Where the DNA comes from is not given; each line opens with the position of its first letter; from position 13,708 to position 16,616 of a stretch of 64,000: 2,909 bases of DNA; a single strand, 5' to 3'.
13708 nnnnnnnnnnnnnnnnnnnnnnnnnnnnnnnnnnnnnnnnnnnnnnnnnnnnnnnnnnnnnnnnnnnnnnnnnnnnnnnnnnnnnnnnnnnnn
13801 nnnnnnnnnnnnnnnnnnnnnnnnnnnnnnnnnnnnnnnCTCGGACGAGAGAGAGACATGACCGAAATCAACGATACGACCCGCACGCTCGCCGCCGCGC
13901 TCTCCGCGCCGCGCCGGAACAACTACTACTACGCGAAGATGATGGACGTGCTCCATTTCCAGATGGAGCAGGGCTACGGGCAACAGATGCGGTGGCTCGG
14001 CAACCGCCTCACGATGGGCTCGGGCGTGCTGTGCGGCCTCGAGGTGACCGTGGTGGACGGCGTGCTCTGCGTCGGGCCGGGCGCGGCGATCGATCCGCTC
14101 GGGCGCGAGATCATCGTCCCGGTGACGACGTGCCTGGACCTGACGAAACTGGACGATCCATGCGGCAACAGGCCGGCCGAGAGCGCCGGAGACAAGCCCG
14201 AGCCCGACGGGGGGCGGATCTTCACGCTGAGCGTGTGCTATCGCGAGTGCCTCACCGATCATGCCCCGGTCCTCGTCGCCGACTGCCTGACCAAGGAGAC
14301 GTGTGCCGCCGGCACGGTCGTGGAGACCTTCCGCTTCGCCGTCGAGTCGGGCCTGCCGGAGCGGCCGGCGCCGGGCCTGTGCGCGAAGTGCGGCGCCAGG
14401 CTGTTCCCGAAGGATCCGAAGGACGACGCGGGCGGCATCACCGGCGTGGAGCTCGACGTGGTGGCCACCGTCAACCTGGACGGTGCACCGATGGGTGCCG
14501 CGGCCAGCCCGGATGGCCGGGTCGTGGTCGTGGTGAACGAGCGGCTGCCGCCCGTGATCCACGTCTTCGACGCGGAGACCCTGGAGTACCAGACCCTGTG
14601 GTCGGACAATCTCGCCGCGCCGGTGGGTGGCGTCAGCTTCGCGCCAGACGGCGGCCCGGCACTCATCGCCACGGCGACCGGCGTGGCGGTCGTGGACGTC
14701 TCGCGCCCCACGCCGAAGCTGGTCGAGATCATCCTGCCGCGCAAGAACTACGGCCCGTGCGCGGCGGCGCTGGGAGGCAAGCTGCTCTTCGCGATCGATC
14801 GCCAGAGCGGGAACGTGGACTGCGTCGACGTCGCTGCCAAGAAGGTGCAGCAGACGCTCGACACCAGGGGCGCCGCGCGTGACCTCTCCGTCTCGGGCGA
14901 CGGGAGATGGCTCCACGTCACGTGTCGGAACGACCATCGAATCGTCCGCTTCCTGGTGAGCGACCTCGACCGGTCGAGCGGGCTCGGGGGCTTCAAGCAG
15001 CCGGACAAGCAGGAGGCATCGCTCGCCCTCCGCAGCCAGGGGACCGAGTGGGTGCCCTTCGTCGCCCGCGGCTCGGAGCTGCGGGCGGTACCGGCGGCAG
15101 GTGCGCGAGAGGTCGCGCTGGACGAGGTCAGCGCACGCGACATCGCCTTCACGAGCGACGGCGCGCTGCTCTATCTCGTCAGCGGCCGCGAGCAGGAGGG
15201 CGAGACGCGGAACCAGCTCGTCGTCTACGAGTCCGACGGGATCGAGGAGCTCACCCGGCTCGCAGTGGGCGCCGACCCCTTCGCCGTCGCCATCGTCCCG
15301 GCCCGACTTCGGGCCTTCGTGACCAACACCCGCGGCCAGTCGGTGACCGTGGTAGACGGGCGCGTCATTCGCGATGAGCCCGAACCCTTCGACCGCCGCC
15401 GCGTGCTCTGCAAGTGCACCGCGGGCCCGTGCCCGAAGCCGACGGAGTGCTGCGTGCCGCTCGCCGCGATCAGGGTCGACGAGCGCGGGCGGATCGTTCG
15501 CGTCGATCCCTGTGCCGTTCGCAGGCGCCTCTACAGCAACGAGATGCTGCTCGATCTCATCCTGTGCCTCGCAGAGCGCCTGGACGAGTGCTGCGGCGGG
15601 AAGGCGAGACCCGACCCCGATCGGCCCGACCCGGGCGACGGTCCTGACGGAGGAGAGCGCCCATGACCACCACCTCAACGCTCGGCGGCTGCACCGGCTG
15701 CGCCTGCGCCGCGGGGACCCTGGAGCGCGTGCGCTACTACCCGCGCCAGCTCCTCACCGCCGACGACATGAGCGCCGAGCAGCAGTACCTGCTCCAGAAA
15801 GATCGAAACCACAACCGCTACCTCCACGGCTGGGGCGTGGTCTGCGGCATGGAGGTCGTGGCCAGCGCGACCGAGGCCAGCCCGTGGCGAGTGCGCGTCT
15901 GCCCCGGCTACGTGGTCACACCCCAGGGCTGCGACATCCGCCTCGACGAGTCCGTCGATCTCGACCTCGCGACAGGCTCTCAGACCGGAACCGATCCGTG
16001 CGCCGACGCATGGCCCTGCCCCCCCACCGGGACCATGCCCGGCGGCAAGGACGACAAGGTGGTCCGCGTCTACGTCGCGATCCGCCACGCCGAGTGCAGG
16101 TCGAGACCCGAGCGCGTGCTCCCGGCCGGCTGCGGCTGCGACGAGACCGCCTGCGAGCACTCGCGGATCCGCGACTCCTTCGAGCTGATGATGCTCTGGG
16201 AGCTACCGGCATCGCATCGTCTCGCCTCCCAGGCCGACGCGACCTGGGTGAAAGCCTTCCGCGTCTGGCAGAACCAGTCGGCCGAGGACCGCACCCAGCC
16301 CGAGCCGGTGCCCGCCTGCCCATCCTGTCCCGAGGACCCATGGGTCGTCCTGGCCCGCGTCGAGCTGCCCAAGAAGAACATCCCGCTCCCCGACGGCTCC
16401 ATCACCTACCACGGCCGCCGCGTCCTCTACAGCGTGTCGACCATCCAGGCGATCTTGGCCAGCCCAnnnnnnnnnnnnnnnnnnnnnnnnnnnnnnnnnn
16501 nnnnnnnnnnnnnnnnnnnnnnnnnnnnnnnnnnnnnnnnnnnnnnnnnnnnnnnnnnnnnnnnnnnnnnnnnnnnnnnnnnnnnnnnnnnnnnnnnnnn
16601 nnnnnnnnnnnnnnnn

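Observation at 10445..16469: Three paralogous fibre-like proteins sharing one N-terminal attachment domain but different distal modules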

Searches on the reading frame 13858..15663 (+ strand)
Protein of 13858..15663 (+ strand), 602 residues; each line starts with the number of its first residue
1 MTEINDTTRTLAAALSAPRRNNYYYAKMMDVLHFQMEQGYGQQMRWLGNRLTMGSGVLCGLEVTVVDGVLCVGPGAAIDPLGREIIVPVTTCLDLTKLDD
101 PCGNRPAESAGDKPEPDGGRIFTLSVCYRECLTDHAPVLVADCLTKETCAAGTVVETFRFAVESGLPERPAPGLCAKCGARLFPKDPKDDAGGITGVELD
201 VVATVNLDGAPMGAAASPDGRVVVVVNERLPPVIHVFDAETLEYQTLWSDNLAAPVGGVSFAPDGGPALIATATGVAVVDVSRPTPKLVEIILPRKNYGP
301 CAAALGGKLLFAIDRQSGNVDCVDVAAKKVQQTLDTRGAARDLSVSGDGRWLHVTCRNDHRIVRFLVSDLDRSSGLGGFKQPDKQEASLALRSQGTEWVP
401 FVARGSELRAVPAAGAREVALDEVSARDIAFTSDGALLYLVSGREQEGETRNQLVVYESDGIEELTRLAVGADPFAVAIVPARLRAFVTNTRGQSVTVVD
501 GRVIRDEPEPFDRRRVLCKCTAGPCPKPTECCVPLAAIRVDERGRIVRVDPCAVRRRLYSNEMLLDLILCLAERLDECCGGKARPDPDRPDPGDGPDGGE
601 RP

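Call 10: search_protein_families(library=pfam, max_evalue=0.1, proteins=[window:13858-15663:+])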
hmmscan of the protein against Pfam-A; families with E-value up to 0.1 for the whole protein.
window:13858-15663:+ (602 aa): 4 families
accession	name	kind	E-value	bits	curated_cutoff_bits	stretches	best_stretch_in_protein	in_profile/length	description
PF02239.22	Cytochrom_D1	-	3e-06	26.5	25.5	1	200-244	68-111/368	Cytochrome D1 heme domain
PF25174.1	Beta-prop_THOC3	-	0.00011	21.7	305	1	202-276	82-152/272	THOC3 beta-propeller domain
PF15702.11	HPS6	-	0.042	13.1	27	0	210-256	31-81/378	Hermansky-Pudlak syndrome 6 protein N-terminal domain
PF10282.15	Lactonase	-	0.05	13.2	21.7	0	313-368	220-274/344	Lactonase, 7-bladed beta-propeller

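Call 48: search_protein_families(library=pfam, alignment_id=A5, max_evalue=0.001)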
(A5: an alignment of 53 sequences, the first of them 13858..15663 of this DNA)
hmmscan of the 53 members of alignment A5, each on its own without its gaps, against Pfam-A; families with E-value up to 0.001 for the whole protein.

A. member 1, window:13858-15663:+ (602 aa): 2 families
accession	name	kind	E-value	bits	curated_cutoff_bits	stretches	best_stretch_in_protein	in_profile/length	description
PF02239.22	Cytochrom_D1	-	3e-06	26.5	25.5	0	200-244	68-111/368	Cytochrome D1 heme domain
PF25174.1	Beta-prop_THOC3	-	0.00011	21.7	305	0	202-276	82-152/272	THOC3 beta-propeller domain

B. families by the number of members that match (of 53 scanned): 10 families
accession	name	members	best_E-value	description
PF02369.22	Big_1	11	3e-07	Bacterial Ig-like domain (group 1)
PF25174.1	Beta-prop_THOC3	3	1.3e-05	THOC3 beta-propeller domain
PF02239.22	Cytochrom_D1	2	3e-06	Cytochrome D1 heme domain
PF09134.16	Invasin_D3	1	6.7e-06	Invasin, domain 3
PF21783.3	YNCE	1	2.2e-05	YNCE-like beta-propeller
PF12836.13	HHH_3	1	2.8e-05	Helix-hairpin-helix motif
PF05887.16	Trypan_PARP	1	3.1e-05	Procyclic acidic repetitive protein (PARP)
PF01391.23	Collagen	1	3.8e-05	Collagen triple helix repeat (20 copies)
PF16819.11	DUF5074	1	0.00038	Domain of unknown function (DUF5074)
PF13360.13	PQQ_2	1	0.00057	Outer membrane protein assembly factor BamB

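Call 69: search_protein_families(library=ncbifam, max_evalue=0.01, proteins=[window:13858-15663:+])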
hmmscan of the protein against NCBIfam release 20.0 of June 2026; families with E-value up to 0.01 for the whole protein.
window:13858-15663:+ (602 aa): 6 families
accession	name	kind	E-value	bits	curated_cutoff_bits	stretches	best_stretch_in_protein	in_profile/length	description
NF053767.1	CIS13_fam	equivalog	2.5e-11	43.4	370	1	19-169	5-141/392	CIS13 family contractile injection system protein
TIGR03866.1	PQQ_ABC_repeats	subfamily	1.6e-08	34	287.3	0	427-500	44-111/310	PQQ-dependent catabolism-associated beta-propeller protein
NF052340.1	hydrazine_beta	equivalog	5.9e-08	32.2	560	1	259-358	38-137/372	hydrazine synthase subunit beta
NF052280.1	7_blade_YncE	equivalog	1.4e-06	27.4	400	1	313-359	274-320/338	7-bladed beta-propeller protein YncE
NF052342.1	hydrazine_BC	exception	0.00028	19.2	1250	0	259-358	44-143/690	hydrazine synthase subunit beta-gamma fusion subunit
NF052460.1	L-NosZ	equivalog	0.0038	15.8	700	0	274-365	154-243/480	clade III lactonase-type nitrous-oxide reductase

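Call 70: search_protein_families(library=phrogs, max_evalue=0.01, proteins=[window:13858-15663:+])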
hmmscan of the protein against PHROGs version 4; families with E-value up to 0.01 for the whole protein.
window:13858-15663:+ (602 aa): 0 families

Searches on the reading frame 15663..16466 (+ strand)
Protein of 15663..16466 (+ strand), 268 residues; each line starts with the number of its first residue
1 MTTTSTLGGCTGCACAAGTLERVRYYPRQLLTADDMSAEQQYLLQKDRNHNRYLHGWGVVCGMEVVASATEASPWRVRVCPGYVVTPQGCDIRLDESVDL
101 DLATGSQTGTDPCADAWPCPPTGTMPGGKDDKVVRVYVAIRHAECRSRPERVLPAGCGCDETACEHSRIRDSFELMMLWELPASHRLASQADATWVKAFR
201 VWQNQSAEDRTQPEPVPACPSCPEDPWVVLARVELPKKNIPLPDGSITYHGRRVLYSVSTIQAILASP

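Call 10: search_protein_families(library=pfam, max_evalue=0.1, proteins=[window:15663-16466:+])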
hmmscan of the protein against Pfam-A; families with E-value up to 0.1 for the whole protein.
window:15663-16466:+ (268 aa): 0 families

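Call 24: find_homologous_proteins(query=window:15663-16466:+)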
Query window:15663-16466:+ (268 aa): 1409 proteins with E <= 0.001 among 2774 candidates; the best 120 are listed.
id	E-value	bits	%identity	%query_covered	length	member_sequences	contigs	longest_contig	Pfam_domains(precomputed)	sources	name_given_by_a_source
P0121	1.5e-175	600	96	100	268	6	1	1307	-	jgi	jgi:hypothetical protein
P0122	5.9e-142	490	80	94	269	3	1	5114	-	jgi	-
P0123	7.2e-134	464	76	94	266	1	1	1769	-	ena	-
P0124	1.2e-127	443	72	100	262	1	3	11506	-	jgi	jgi:hypothetical protein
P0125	4.2e-115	402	67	99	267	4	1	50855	-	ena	-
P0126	3.4e-112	392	67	99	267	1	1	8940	-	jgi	jgi:hypothetical protein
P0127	2.0e-109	383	63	99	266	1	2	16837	-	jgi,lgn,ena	jgi:hypothetical protein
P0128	2.6e-106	373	62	94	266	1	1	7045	-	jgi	jgi:hypothetical protein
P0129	8.7e-89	316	55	96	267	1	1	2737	-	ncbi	-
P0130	8.0e-88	313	55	96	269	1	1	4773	-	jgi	jgi:hypothetical protein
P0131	1.8e-87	311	53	96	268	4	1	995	-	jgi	jgi:hypothetical protein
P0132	6.0e-86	306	55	95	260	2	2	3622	-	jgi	jgi:hypothetical protein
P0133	9.0e-86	306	54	96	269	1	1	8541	-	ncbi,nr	ncbi:MAG: hypothetical protein KC731_02275 [Myxococcales bacterium]|nr:hypothetical protein [Myxococ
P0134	1.1e-85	306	56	94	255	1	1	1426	-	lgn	-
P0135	2.7e-85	304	55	94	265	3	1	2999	-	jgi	jgi:hypothetical protein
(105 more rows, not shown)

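Call 31: predict_structure(alignment_id=A4)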
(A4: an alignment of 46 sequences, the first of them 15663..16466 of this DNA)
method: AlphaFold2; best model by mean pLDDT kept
length: 268 residues; sequences in the alignment: 46
mean_pLDDT: 75.6   pTM: 0.74
mean pLDDT of the five models: 75.6, 75.4, 74.2, 73.9, 72.9
residues with pLDDT >= 90: 107; 70-90: 77; 50-70: 26; < 50: 58
segments of 3 or more residues with pLDDT < 50: 1-3, 5-29, 115-122, 147-167
pLDDT, mean of each block of 10 residues (from residue 1): 42 36 41 73 83 81 97 95 92 93 80 47 54 88 63 41 50 89 91 91 93 86 90 91 96 84 76
secondary structure, 60 per line:
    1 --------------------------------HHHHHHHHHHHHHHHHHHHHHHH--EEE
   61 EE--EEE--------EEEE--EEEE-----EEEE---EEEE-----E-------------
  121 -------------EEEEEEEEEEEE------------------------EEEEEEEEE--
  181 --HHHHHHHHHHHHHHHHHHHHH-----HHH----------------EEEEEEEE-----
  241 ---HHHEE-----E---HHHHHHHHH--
elements in order: H33-55 E58-62 E65-67 E76-79 E82-85 E91-94 E98-101 E134-145 E170-178 H183-203 E228-235 H258-266

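Call 41: find_related_loci(query=A4, collection=genome_contigs, flank=10000)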
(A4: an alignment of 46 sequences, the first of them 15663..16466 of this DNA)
Query A4 (268 aa) in genome_contigs; peptide patterns used: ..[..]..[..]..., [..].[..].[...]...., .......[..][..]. (x = any residue, [..] = any of these).
261 stretches matched a pattern; 185 encode a relative of the query (tblastn E <= 1e-3); the best 80 are kept; 80 distinct loci.
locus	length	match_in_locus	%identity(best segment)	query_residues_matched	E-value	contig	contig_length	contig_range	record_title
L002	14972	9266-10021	80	17-268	6e-128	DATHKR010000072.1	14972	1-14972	MAG TPA_asm: Kofleriaceae bacterium isolate SMAG_U12585 k141_160376, whole genome shotgun sequence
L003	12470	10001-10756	55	13-265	2e-83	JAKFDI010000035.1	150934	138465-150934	MAG: Rhizobacter sp. isolate LC043 contig-124_42, whole genome shotgun sequence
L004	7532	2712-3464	55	13-265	2e-82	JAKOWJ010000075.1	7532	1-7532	MAG: Pseudomonadota bacterium isolate JPNG_maxbin.109 k201_537717, whole genome shotgun sequence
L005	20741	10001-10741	54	13-267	1e-81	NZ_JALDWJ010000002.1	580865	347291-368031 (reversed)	Lysobacter sp. CFH 32150 Scaffold2_1, whole genome shotgun sequence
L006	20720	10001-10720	52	20-265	8e-79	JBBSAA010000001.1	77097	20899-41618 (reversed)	MAG: Lysobacterales bacterium isolate La6_concoct.112 La6_concoct.112_K_2628132_L_77097_cov_19.3368, whole genome shotgu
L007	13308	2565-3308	52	13-267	4e-78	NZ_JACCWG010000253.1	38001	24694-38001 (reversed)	MAG: Ramlibacter sp. isolate MGR_bin146 SD2897-2912_k127_4396513, whole genome shotgun sequence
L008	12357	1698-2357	55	11-236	8e-78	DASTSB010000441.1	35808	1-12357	MAG TPA_asm: Steroidobacteraceae bacterium isolate SMAG_U2269 k141_1741139, whole genome shotgun sequence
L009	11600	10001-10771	50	11-264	6e-78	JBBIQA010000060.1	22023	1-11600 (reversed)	MAG: Rhodospirillales bacterium isolate PFF170222_bin_315 NODE_2688_length_22023_cov_8.711216, whole genome shotgun sequ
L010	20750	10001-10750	52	13-262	2e-76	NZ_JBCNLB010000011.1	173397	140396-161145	MAG: Duganella sp. isolate SMAGNO38 Contig11, whole genome shotgun sequence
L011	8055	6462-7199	52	16-267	2e-76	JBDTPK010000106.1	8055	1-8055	MAG: Nitrospirota bacterium isolate cluster3_bin.197 NODE_43955_length_8055_cov_8.987500, whole genome shotgun sequence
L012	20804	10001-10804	48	2-266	1e-76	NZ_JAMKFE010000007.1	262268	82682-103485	Caldimonas mangrovi strain S2-27 Scaffold7, whole genome shotgun sequence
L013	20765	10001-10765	52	13-268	2e-76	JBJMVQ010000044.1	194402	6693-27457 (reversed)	MAG: Sulfurifustis sp. isolate 12C18O_168h_50_P09_coass_bin_11 k141_281149, whole genome shotgun sequence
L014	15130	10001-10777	49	13-267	6e-76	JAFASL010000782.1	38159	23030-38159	MAG: Alphaproteobacteria bacterium isolate CP_BM_ER_R8_17 BM_ER_R8_k147_2124506, whole genome shotgun sequence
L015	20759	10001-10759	53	11-265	3e-76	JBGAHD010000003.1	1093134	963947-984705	MAG: Ahniellaceae bacterium isolate MAG_MBR_H10.40 MBRH10-40_opera_contig_11, whole genome shotgun sequence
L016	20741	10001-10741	49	13-267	2e-74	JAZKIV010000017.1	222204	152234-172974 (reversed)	MAG: Pseudomonadota bacterium isolate ADI_DC_SW_02_SPN_11032020-bin063 DCSW02SPN_B063_0_000000000017, whole genome shotg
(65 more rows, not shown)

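Call 56: search_solved_structures(query=A4, max_evalue=10)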
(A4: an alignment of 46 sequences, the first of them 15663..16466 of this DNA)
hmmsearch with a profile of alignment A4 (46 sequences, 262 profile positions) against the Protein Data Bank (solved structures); distinct sequences matched with E-value up to 10: 2.
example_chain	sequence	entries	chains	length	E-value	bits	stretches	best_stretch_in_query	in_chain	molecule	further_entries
7b5h_AA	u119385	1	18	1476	7.7e-05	25.4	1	22-103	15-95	All3314 protein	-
9wt0_a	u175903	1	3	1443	0.018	17.7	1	21-88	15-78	PKD domain-containing protein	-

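Call 69: search_protein_families(library=ncbifam, max_evalue=0.01, proteins=[window:15663-16466:+])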
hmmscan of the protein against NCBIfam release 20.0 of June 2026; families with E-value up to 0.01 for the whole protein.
window:15663-16466:+ (268 aa): 1 family
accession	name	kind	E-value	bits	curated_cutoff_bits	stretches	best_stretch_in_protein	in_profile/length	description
NF053767.1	CIS13_fam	equivalog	8.9e-14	51.5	370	1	20-105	4-89/392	CIS13 family contractile injection system protein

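Call 70: search_protein_families(library=phrogs, max_evalue=0.01, proteins=[window:15663-16466:+])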
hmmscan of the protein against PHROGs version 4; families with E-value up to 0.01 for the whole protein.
window:15663-16466:+ (268 aa): 0 families

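Call 78: search_protein_representatives(alignment_id=A4)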
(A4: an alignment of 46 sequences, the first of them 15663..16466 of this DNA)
Query: 46 sequences, 262 profile positions. Proteins with E-value up to 0.001 (for the whole library): 9677; up to 1e-10: 4088; up to 1e-30: 407. The best 150 are listed.
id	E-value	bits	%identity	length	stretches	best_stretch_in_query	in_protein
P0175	3.7e-117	406.7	-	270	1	5-261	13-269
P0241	2.0e-116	404.3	-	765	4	10-176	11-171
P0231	3.4e-109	380.6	-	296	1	5-259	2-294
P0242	4.9e-99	347.3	-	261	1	5-259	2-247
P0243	6.6e-98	343.6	-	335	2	1-182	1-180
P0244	6.3e-93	327.3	-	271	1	6-259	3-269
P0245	4.8e-91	321.1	-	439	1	10-260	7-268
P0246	2.4e-88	312.3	-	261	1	9-259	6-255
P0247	3.3e-88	311.8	-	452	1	8-261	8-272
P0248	5.5e-85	301.3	-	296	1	9-261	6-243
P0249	1.9e-84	299.5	-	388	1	13-259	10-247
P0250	2.5e-84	299.1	-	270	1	6-260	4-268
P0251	1.7e-83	296.4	-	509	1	7-259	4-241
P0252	7.1e-82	291.1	-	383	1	12-258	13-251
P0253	7.0e-80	284.5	-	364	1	7-259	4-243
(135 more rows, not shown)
